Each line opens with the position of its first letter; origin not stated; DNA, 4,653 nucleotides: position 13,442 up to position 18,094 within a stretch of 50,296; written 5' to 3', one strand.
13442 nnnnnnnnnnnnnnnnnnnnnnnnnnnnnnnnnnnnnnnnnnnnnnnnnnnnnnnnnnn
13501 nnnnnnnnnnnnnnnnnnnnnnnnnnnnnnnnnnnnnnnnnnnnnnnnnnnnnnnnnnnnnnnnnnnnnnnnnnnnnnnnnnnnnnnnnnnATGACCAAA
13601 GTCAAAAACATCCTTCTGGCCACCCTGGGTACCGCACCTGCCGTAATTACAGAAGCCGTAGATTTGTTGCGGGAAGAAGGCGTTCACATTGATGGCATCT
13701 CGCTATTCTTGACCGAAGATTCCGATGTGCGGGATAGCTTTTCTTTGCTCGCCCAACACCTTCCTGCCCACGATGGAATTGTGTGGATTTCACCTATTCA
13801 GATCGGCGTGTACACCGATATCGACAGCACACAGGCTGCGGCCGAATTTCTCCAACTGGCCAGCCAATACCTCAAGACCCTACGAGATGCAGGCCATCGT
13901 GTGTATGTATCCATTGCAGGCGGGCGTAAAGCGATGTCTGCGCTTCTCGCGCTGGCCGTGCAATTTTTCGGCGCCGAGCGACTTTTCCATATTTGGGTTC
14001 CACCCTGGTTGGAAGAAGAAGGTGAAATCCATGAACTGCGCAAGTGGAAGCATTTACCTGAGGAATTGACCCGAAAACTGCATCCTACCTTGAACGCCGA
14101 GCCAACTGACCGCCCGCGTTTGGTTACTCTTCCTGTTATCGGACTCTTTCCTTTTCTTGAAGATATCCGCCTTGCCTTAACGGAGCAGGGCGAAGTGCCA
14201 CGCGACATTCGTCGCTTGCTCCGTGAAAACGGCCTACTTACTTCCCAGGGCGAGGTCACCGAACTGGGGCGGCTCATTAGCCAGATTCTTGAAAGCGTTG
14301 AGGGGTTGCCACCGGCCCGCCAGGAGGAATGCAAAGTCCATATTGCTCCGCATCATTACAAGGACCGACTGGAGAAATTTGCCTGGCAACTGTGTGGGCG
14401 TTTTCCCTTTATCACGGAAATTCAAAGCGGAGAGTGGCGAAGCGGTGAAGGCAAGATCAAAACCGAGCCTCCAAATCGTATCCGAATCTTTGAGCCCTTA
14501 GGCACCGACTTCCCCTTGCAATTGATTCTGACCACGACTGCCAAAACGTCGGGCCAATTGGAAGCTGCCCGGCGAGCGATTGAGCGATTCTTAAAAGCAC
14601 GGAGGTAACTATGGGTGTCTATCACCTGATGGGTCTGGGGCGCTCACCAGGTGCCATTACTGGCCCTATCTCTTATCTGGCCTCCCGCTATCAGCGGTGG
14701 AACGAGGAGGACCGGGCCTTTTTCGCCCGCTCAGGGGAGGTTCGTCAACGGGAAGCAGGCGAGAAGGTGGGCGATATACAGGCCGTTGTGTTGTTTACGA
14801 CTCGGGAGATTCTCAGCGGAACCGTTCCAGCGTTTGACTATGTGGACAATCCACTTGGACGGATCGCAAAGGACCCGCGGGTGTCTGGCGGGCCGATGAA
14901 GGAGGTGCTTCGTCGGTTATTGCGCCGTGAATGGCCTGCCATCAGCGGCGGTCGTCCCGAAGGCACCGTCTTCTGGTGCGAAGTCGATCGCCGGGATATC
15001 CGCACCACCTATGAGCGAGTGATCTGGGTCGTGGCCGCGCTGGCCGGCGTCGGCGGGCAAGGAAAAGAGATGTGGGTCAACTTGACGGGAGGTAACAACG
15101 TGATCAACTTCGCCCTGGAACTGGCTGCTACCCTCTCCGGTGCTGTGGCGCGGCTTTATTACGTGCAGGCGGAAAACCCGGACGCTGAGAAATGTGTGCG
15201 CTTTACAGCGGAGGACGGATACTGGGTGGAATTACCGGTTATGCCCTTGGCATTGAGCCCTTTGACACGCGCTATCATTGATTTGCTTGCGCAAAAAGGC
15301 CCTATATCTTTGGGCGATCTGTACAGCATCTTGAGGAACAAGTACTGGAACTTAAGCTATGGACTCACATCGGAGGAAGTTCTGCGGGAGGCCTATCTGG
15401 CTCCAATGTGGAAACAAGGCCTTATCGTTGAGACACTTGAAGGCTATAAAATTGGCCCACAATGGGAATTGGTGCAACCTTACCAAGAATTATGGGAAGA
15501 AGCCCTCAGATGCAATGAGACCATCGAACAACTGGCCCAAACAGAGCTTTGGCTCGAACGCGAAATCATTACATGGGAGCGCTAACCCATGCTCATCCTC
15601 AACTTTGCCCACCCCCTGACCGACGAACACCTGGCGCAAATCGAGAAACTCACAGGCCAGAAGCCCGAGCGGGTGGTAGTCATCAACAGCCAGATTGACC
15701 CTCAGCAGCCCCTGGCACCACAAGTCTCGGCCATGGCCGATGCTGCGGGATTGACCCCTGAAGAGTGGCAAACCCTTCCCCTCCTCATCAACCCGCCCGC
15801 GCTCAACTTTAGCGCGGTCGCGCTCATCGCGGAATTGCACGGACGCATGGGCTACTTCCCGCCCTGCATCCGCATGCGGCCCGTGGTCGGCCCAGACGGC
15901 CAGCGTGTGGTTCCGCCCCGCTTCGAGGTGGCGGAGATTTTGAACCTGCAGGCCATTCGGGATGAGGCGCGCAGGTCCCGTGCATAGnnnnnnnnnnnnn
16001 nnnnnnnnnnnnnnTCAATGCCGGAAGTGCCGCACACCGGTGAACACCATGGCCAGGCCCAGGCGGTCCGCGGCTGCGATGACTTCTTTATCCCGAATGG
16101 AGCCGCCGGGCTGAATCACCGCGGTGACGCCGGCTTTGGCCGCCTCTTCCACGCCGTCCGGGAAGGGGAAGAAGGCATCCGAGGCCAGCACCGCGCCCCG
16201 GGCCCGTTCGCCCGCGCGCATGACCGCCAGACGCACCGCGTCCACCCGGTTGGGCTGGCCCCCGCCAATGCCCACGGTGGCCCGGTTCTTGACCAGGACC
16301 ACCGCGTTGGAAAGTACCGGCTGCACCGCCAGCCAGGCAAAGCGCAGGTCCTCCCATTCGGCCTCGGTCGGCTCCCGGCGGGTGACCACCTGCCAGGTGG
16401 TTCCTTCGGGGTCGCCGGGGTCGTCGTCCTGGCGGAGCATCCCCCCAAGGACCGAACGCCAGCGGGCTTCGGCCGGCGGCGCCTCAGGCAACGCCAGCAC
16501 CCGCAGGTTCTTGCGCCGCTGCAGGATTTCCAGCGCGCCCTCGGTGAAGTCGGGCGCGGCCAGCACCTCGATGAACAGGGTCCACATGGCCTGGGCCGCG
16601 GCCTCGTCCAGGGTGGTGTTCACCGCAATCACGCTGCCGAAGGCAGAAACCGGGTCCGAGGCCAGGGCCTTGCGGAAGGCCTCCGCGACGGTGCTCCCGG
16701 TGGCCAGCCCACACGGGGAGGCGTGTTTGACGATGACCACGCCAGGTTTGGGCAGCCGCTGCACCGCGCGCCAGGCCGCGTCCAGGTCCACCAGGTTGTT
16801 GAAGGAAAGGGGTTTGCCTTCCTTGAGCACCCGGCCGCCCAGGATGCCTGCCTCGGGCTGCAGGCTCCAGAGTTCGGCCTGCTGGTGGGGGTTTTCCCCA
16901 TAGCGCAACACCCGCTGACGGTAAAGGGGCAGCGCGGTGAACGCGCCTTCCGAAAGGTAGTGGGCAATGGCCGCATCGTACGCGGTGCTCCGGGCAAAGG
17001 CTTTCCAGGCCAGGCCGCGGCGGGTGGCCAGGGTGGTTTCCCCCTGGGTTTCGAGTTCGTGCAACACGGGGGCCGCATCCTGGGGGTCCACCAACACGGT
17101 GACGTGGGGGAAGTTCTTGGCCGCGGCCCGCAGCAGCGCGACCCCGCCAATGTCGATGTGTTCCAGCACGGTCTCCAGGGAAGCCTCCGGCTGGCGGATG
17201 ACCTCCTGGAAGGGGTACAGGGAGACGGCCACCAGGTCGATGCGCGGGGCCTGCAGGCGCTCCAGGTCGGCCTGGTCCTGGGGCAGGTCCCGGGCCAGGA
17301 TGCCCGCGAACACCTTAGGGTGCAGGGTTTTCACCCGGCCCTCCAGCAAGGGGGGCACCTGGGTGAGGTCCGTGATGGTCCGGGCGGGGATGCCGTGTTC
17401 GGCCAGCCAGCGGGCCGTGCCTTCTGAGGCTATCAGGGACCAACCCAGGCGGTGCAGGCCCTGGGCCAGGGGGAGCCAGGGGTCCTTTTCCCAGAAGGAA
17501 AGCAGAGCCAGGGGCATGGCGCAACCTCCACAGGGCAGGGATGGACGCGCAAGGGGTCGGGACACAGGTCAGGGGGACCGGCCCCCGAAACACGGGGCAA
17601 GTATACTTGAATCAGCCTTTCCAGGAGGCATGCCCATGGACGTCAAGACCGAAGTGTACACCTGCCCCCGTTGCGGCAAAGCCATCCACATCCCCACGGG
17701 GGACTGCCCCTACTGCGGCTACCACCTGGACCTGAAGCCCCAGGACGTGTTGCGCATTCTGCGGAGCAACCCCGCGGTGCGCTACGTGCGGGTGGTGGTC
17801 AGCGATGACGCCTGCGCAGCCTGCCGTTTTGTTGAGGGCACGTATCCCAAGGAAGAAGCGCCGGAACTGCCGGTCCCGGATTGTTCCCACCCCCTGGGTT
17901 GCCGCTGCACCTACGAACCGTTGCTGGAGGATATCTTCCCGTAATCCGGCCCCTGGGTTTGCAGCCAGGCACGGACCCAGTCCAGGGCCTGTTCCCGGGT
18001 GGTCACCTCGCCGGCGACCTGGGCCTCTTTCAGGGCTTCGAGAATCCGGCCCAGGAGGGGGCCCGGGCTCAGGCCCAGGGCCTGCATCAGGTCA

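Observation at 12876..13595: Sharply AT-rich PIN-domain gene with a roughly 100-aa insertion, seamlessly coupled inside the effector operon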

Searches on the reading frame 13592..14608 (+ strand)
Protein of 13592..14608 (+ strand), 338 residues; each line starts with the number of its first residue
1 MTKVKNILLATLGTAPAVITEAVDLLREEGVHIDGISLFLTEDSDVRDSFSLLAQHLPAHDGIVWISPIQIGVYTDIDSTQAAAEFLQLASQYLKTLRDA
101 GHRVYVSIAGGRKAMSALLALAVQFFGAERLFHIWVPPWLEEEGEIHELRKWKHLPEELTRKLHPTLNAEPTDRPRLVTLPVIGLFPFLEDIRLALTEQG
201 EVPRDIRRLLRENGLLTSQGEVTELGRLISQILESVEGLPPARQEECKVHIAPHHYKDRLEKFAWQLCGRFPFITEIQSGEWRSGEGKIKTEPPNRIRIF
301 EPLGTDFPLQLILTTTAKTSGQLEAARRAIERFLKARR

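Call 9: search_protein_families(library=pfam, proteins=[window:13592-14608:+], max_evalue=0.1)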
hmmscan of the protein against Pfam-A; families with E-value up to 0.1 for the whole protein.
window:13592-14608:+ (338 aa): 2 families
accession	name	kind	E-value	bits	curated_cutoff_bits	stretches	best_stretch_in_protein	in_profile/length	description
PF09623.16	Cas_NE0113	-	3.9e-43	148.1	23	1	15-213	1-206/208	CRISPR-associated protein NE0113 (Cas_NE0113)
PF09651.16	Cas_APE2256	-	0.0085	16.4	24.8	1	84-134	74-123/136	CRISPR-associated protein (Cas_APE2256)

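Call 10: search_protein_families(library=ncbifam, proteins=[window:13592-14608:+], max_evalue=0.01)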
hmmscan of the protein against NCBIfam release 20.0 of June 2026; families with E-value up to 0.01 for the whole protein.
window:13592-14608:+ (338 aa): 5 families
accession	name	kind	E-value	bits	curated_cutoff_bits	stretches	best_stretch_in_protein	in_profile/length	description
TIGR03642.1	cas_csx14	hypoth_equivalog_domain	1.6e-31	109.1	90.35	1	13-135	1-124/124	CRISPR-associated protein Csx14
NF040581.1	cas_Crn1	equivalog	1.4e-10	41.2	125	1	8-128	2-123/178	CRISPR-associated ring nuclease Crn1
TIGR02584.1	cas_NE0113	equivalog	2.5e-09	37.5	80.65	1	81-137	100-156/209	CRISPR-associated ring nuclease Csm6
TIGR02619.1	TIGR02619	domain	0.00047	20.1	37.45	1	29-134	30-136/149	putative CRISPR-associated protein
NF009869.0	PRK13328.1-5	equivalog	0.008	15.7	452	0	7-129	120-238/263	type III pantothenate kinase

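Call 11: search_protein_families(library=padloc, proteins=[window:13592-14608:+], max_evalue=0.01)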
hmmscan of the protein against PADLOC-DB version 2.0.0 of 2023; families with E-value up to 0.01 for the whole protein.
window:13592-14608:+ (338 aa): 27 families (the best 25 are shown)
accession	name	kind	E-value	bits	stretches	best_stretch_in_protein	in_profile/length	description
PDLC01907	CARF5--CARF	-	7.8e-144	476.8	1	5-337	2-324/325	-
PDLC01354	Csx1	-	6.9e-45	151.3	1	5-198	2-177/189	CAS-III; associated_signaling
PDLC01633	Csx1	-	3.5e-44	148.6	1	15-210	1-172/177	CAS-III; associated_signaling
PDLC01036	WYL/Csx1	-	6e-35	119.3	1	5-284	3-239/279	CARF+WYL C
PDLC01336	Csx1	-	2.3e-29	100.3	1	5-135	1-123/123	CAS-III; associated_signaling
PDLC01851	CARF3--CARF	-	8.9e-22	75.8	1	5-148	2-151/279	-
PDLC01906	CARF5--CARF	-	3.9e-19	67.3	1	7-134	4-128/246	-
PDLC01980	CARF_m13--CARF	-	1.2e-15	55.9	1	8-135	4-125/168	-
PDLC01908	CARF5--CARF_ADA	-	1.6e-15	55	1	5-182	1-180/605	-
PDLC01855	CARF3--CARF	-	1.3e-13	49.3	1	4-137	3-147/288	-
PDLC01904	CARF5--CARF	-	5.5e-13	47.4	1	5-139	2-154/351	-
PDLC01909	CARF5--CARF_TM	-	9.3e-13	46.5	1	80-137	99-156/340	-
PDLC01299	Csx1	-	3.8e-11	41.5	1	7-139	1-147/193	CAS-III; associated_signaling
PDLC01063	Csx1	-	9.5e-11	40.1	1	8-129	4-116/167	Type I associated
PDLC01031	Csx1/Csm6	-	4.9e-09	34.1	1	6-131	3-111/357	CARF+HEPN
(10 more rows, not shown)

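Call 65: search_solved_structures(query=window:13592-14605:+, max_evalue=0.1)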
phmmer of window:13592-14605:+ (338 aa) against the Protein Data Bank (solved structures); distinct sequences matched with E-value up to 0.1: 12.
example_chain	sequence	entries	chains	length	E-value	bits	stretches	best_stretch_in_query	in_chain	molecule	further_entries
9ebt_A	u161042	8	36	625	1.1e-08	37.6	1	6-144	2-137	CRISPR-associated ring nuclease and adenosine deaminase, subunit A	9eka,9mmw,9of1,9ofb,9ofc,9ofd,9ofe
9ubl_A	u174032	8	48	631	1.1e-08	37.6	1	6-144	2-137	adenosine deaminase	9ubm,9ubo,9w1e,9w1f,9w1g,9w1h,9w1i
7z55_AAA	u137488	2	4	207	3.6e-06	29.3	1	8-157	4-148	CRISPR-associated protein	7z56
7ygl_A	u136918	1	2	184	1.2e-05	27.5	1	8-157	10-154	CRISPR system ring nuclease SSO2081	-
8z3k_A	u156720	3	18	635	2.3e-05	26.6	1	7-135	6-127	Adenosine deaminase domain-containing protein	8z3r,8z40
8z3p_A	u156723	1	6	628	2.6e-05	26.5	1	7-135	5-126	Adenosine deaminase domain-containing protein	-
7ygh_A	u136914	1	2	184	3.2e-05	26.1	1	8-157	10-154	CRISPR system ring nuclease SSO2081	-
7yhl_A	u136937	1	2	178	3.4e-05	26.1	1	8-157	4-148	CRISPR system ring nuclease SSO2081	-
8htw_A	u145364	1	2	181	3.7e-05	25.9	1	8-157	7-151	CRISPR system ring nuclease SSO2081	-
9c69_A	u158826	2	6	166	0.0037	19.4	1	89-136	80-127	Adenosine deaminase domain-containing protein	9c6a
9c68_A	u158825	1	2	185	0.0047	19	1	89-136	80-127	Adenosine deaminase domain-containing protein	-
9c67_A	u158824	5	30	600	0.03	16.4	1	89-135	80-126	Adenosine deaminase domain-containing protein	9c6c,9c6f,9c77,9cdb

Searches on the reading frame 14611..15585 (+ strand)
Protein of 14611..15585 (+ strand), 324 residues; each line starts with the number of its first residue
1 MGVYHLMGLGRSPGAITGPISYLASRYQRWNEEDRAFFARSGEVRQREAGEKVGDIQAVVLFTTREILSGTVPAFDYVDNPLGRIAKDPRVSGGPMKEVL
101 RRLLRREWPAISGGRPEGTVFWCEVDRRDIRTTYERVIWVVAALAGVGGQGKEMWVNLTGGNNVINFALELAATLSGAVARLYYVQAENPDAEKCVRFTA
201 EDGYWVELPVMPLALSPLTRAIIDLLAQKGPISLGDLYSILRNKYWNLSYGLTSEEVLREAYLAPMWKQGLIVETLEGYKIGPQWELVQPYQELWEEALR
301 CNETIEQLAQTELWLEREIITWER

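Call 9: search_protein_families(library=pfam, proteins=[window:14611-15585:+], max_evalue=0.1)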
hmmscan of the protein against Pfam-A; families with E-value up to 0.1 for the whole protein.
window:14611-15585:+ (324 aa): 1 family
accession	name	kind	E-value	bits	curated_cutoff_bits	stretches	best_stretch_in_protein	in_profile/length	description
PF19810.5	HFX_2341_N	-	0.00034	21.5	30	1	124-189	61-119/120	HFX_2341-like, N-terminal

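Call 10: search_protein_families(library=ncbifam, proteins=[window:14611-15585:+], max_evalue=0.01)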
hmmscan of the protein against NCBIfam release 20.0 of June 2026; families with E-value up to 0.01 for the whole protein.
window:14611-15585:+ (324 aa): 0 families

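Call 11: search_protein_families(library=padloc, proteins=[window:14611-15585:+], max_evalue=0.01)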
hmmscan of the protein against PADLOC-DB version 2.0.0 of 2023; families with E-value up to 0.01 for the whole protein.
window:14611-15585:+ (324 aa): 11 families
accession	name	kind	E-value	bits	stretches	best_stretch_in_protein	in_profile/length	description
PDLC01864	CARF3--CARF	-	2e-27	94.1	1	1-243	1-239/298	-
PDLC01039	Csx1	-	2.2e-20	71.5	1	10-285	3-288/315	found elsewhere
PDLC01427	Csx1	-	1.1e-16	59.1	1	1-193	4-198/332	CAS-III; associated_signaling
PDLC01859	CARF3--CARF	-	3.7e-08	31.4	1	156-257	100-189/213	-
PDLC01879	CARF3--CARF_TM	-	9e-07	26.8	1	121-276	78-203/222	-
PDLC01866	CARF3--CARF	-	0.0021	16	1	125-191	59-118/207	-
PDLC01462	Csm6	-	0.0023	15.6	1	146-187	123-162/192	CAS-III; associated_signaling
PDLC01031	Csx1/Csm6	-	0.0024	15.4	1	151-199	82-128/357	CARF+HEPN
PDLC01434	CasR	-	0.004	15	1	134-234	65-144/191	"CAS-I,CAS-II,CAS-III,CAS-IV,CAS-V,CAS-VI; associated_signaling"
PDLC01926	CARF7--CARF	-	0.0052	14.3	0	144-187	135-176/241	-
PDLC01847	CARF3--CARF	-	0.0088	13.6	0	125-213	64-145/239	-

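Call 66: search_solved_structures(query=window:14611-15582:+, max_evalue=0.1)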
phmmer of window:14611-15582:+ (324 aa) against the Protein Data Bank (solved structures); distinct sequences matched with E-value up to 0.1: 0.

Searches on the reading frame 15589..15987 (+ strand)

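Call 9: search_protein_families(library=pfam, proteins=[window:15589-15987:+], max_evalue=0.1)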
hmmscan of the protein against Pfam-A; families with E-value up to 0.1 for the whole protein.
window:15589-15987:+ (132 aa): 0 families

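Call 10: search_protein_families(library=ncbifam, proteins=[window:15589-15987:+], max_evalue=0.01)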
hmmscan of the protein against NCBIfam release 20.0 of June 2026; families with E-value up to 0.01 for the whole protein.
window:15589-15987:+ (132 aa): 1 family
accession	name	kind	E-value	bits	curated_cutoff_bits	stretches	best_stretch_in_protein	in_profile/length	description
NF040560.1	CAS_Csx15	equivalog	9.2e-49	164.8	35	1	2-131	1-125/125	CRISPR-associated protein Csx15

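Call 11: search_protein_families(library=padloc, proteins=[window:15589-15987:+], max_evalue=0.01)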
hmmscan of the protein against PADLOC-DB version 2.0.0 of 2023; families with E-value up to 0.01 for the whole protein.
window:15589-15987:+ (132 aa): 2 families
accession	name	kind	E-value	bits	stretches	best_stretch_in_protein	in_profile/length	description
PDLC01376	Csx15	-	4.3e-39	130.7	1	27-131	2-101/101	"CAS-I,CAS-III; associated"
PDLC01038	Csx15/20/peptidase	-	1.3e-26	91.3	1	1-131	1-117/118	peptidase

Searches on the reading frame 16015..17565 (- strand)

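Call 44: search_protein_families(library=pfam, proteins=[window:16015-17565:-], max_evalue=0.001)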
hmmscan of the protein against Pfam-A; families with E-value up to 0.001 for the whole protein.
window:16015-17565:- (516 aa): 2 families
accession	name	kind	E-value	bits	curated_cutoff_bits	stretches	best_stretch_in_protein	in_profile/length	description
PF01808.24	AICARFT_IMPCHas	-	3.3e-106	355.7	25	1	148-449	1-310/311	AICARFT/IMPCHase bienzyme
PF02142.27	MGS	-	2e-15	57.1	24.1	1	31-142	3-93/94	MGS-like domain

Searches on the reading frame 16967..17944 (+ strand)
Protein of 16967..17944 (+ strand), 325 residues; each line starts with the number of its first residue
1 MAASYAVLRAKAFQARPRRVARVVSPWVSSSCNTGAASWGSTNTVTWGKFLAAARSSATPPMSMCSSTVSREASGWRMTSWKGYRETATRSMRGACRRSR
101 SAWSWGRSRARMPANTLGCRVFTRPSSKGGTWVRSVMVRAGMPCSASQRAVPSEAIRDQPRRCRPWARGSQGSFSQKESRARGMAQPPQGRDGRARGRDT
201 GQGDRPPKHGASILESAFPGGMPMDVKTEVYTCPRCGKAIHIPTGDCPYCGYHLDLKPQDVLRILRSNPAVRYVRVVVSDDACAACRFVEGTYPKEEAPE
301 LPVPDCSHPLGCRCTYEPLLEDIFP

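Call 44: search_protein_families(library=pfam, proteins=[window:16967-17944:+], max_evalue=0.001)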
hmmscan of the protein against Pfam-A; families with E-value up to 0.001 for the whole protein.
window:16967-17944:+ (325 aa): 1 family
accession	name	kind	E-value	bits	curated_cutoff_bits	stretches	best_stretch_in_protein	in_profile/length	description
PF10571.15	UPF0547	-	0.00064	20.2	29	0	232-252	2-22/26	Uncharacterised protein family UPF0547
